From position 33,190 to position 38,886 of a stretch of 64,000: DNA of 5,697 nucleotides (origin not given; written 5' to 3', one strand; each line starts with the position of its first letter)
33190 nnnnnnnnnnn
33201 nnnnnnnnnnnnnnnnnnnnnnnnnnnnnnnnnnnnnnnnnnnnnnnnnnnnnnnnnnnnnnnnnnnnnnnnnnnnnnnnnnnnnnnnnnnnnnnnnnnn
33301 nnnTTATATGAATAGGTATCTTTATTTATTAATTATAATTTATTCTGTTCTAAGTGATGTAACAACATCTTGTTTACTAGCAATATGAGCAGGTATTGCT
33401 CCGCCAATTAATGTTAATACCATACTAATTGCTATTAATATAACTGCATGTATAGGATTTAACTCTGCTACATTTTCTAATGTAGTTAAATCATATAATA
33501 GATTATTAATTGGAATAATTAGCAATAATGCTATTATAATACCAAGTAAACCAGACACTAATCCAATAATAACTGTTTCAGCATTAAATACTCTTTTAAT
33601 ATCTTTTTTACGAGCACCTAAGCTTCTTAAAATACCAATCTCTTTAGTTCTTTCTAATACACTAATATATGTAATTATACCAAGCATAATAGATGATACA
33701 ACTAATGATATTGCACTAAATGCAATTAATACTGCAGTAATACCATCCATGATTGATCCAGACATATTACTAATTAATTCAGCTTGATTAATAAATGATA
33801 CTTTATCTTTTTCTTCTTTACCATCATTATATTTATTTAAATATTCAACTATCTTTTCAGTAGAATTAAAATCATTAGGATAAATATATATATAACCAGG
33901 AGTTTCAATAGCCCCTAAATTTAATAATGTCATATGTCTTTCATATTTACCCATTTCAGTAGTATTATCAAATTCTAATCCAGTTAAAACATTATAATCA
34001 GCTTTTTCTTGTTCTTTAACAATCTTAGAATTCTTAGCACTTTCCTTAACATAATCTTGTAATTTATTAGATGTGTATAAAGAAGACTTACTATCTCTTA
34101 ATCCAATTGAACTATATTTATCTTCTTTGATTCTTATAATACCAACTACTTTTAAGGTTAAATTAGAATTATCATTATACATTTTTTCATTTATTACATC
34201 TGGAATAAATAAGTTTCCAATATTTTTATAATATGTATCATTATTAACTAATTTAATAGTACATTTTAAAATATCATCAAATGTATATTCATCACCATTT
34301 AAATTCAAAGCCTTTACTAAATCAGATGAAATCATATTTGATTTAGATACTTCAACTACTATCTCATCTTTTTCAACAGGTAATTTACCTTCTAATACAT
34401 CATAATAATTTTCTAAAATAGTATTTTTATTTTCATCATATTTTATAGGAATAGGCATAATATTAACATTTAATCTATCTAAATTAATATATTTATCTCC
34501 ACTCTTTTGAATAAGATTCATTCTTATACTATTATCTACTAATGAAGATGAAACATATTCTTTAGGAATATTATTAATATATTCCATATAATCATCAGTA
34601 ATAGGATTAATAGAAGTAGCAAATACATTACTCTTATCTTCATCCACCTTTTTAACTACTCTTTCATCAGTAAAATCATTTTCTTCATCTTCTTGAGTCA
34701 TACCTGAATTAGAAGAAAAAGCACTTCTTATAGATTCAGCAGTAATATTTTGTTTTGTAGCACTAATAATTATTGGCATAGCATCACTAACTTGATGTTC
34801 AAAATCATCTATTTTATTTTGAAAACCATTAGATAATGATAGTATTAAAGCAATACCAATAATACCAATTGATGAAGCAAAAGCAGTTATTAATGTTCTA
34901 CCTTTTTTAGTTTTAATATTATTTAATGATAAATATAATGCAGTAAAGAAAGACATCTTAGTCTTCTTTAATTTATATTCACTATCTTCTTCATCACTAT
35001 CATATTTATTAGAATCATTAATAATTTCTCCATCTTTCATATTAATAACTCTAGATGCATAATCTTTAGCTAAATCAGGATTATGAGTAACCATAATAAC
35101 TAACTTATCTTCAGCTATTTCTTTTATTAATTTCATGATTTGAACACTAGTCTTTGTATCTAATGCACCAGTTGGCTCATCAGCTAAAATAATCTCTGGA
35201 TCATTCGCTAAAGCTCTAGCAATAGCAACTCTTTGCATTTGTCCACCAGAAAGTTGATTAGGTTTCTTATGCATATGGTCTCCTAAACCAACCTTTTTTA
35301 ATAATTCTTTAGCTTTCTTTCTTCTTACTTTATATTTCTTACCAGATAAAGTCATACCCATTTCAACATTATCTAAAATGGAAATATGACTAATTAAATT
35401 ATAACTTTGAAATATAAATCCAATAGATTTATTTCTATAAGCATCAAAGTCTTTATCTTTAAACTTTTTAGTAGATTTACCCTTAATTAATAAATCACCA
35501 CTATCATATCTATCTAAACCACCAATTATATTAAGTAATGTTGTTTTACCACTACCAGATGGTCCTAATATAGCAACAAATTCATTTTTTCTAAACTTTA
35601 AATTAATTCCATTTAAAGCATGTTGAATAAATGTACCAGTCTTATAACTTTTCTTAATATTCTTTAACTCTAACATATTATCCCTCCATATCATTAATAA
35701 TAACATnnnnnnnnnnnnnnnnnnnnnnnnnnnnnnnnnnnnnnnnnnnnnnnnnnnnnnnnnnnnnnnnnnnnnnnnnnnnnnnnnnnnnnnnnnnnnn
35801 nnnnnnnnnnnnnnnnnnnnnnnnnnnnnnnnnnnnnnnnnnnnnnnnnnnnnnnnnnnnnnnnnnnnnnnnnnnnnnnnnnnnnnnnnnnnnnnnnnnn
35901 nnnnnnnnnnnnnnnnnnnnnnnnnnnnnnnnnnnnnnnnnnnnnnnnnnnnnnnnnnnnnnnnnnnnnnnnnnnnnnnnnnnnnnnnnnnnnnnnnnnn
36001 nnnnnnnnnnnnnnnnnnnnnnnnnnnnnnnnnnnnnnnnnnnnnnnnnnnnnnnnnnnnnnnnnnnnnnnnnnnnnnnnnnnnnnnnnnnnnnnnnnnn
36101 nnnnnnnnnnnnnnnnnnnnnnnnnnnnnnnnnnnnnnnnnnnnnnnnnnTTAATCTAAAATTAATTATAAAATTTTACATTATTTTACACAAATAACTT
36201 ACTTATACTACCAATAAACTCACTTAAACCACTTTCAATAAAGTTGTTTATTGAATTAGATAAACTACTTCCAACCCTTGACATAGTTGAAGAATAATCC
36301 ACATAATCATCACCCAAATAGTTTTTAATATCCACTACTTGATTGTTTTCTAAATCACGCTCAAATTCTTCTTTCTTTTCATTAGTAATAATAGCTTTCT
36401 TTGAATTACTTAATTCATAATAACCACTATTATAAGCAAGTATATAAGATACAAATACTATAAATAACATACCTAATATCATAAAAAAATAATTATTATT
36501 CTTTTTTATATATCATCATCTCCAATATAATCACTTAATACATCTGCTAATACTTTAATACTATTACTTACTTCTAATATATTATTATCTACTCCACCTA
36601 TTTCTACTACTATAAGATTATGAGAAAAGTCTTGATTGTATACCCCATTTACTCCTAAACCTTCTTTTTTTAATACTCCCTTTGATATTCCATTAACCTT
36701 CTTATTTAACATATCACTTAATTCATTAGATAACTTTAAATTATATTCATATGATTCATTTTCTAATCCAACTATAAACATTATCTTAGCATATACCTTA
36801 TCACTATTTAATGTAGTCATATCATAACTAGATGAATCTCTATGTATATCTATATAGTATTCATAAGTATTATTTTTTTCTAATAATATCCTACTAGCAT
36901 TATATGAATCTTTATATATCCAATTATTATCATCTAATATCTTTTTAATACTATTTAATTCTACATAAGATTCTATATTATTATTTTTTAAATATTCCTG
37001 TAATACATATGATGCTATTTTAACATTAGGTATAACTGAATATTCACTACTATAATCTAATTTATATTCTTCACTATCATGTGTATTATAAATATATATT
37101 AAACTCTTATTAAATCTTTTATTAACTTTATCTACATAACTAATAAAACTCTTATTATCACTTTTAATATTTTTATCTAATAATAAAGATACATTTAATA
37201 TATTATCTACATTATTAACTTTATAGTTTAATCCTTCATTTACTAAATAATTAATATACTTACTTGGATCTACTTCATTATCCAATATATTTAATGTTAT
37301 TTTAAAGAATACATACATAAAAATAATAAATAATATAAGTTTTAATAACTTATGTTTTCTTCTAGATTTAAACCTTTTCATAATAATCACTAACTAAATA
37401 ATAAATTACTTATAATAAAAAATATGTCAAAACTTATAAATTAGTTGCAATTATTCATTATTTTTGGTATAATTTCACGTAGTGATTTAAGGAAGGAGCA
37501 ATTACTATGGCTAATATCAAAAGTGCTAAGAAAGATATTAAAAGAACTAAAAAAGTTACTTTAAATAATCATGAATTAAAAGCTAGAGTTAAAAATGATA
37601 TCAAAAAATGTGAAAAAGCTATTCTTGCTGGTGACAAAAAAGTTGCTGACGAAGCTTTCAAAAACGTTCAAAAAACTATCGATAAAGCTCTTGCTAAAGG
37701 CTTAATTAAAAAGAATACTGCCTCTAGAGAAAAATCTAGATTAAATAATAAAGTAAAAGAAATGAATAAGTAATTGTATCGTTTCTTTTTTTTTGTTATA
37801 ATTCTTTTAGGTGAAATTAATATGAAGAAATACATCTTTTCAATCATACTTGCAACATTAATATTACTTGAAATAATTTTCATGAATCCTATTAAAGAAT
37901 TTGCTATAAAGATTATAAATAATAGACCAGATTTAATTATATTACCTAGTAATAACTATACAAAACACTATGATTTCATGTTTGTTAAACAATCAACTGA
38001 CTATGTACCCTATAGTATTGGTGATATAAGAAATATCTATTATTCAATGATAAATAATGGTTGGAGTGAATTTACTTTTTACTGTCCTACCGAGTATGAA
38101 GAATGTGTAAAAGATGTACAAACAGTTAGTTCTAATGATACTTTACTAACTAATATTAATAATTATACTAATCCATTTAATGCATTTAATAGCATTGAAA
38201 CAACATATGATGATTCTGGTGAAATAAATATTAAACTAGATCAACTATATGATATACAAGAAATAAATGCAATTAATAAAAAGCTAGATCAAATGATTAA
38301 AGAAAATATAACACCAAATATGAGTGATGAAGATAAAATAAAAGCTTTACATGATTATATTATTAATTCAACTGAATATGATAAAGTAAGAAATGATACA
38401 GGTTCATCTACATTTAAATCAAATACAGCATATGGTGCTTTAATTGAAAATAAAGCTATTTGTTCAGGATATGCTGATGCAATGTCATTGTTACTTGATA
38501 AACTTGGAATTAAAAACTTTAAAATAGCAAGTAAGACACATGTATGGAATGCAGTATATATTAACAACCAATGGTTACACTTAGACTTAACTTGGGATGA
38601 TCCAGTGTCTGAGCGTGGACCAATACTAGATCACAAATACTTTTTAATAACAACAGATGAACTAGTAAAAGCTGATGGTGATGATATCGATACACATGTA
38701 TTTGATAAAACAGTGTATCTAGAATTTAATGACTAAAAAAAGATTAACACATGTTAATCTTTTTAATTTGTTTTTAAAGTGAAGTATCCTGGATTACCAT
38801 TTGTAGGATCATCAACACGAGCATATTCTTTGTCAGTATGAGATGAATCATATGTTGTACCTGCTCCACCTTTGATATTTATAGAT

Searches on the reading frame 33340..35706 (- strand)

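Call 59: search_protein_families(library=pfam, max_evalue=0.00001, proteins=[window:33340-35706:-])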
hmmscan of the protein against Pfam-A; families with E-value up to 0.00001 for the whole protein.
window:33340-35706:- (788 aa): 4 families
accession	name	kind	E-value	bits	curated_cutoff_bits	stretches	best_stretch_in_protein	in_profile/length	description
PF00005.33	ABC_tran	-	2.6e-34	119.2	25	1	31-179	1-136/137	ABC transporter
PF02687.27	FtsX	-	1.5e-18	67.5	25.5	1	662-780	2-119/120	FtsX-like permease C-terminal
PF02463.25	SMC_N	-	3.1e-07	30.5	40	1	40-221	23-209/220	RecF/RecN/SMC N terminal domain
PF13304.12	AAA_21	-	6.2e-06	26.9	27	0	43-75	1-36/304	AAA domain, putative AbiEii toxin, Type IV TA system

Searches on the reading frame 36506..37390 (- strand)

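Call 59: search_protein_families(library=pfam, max_evalue=0.00001, proteins=[window:36506-37390:-])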
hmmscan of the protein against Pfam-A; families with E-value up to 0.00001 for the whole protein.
window:36506-37390:- (294 aa): 1 family
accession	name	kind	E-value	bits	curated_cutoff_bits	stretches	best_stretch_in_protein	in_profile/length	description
PF07454.18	SpoIIP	-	1.2e-40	140.2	24.4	1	80-286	74-269/269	Stage II sporulation protein P (SpoIIP)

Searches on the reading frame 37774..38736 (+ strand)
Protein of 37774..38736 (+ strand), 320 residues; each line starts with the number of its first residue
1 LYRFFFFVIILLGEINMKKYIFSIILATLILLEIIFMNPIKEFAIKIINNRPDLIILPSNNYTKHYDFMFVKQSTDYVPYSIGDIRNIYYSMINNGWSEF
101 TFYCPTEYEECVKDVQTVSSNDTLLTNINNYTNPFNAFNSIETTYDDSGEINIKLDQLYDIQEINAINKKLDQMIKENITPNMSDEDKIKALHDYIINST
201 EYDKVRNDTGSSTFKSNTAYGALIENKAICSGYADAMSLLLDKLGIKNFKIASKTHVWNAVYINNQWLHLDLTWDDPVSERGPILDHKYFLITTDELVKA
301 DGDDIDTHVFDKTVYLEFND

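Call 59: search_protein_families(library=pfam, max_evalue=0.00001, proteins=[window:37774-38736:+])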
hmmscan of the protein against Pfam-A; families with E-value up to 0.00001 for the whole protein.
window:37774-38736:+ (320 aa): 1 family
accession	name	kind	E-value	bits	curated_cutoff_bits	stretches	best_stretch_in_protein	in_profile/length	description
PF01841.26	Transglut_core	-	1.1e-09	39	23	1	176-271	4-107/108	Transglutaminase-like superfamily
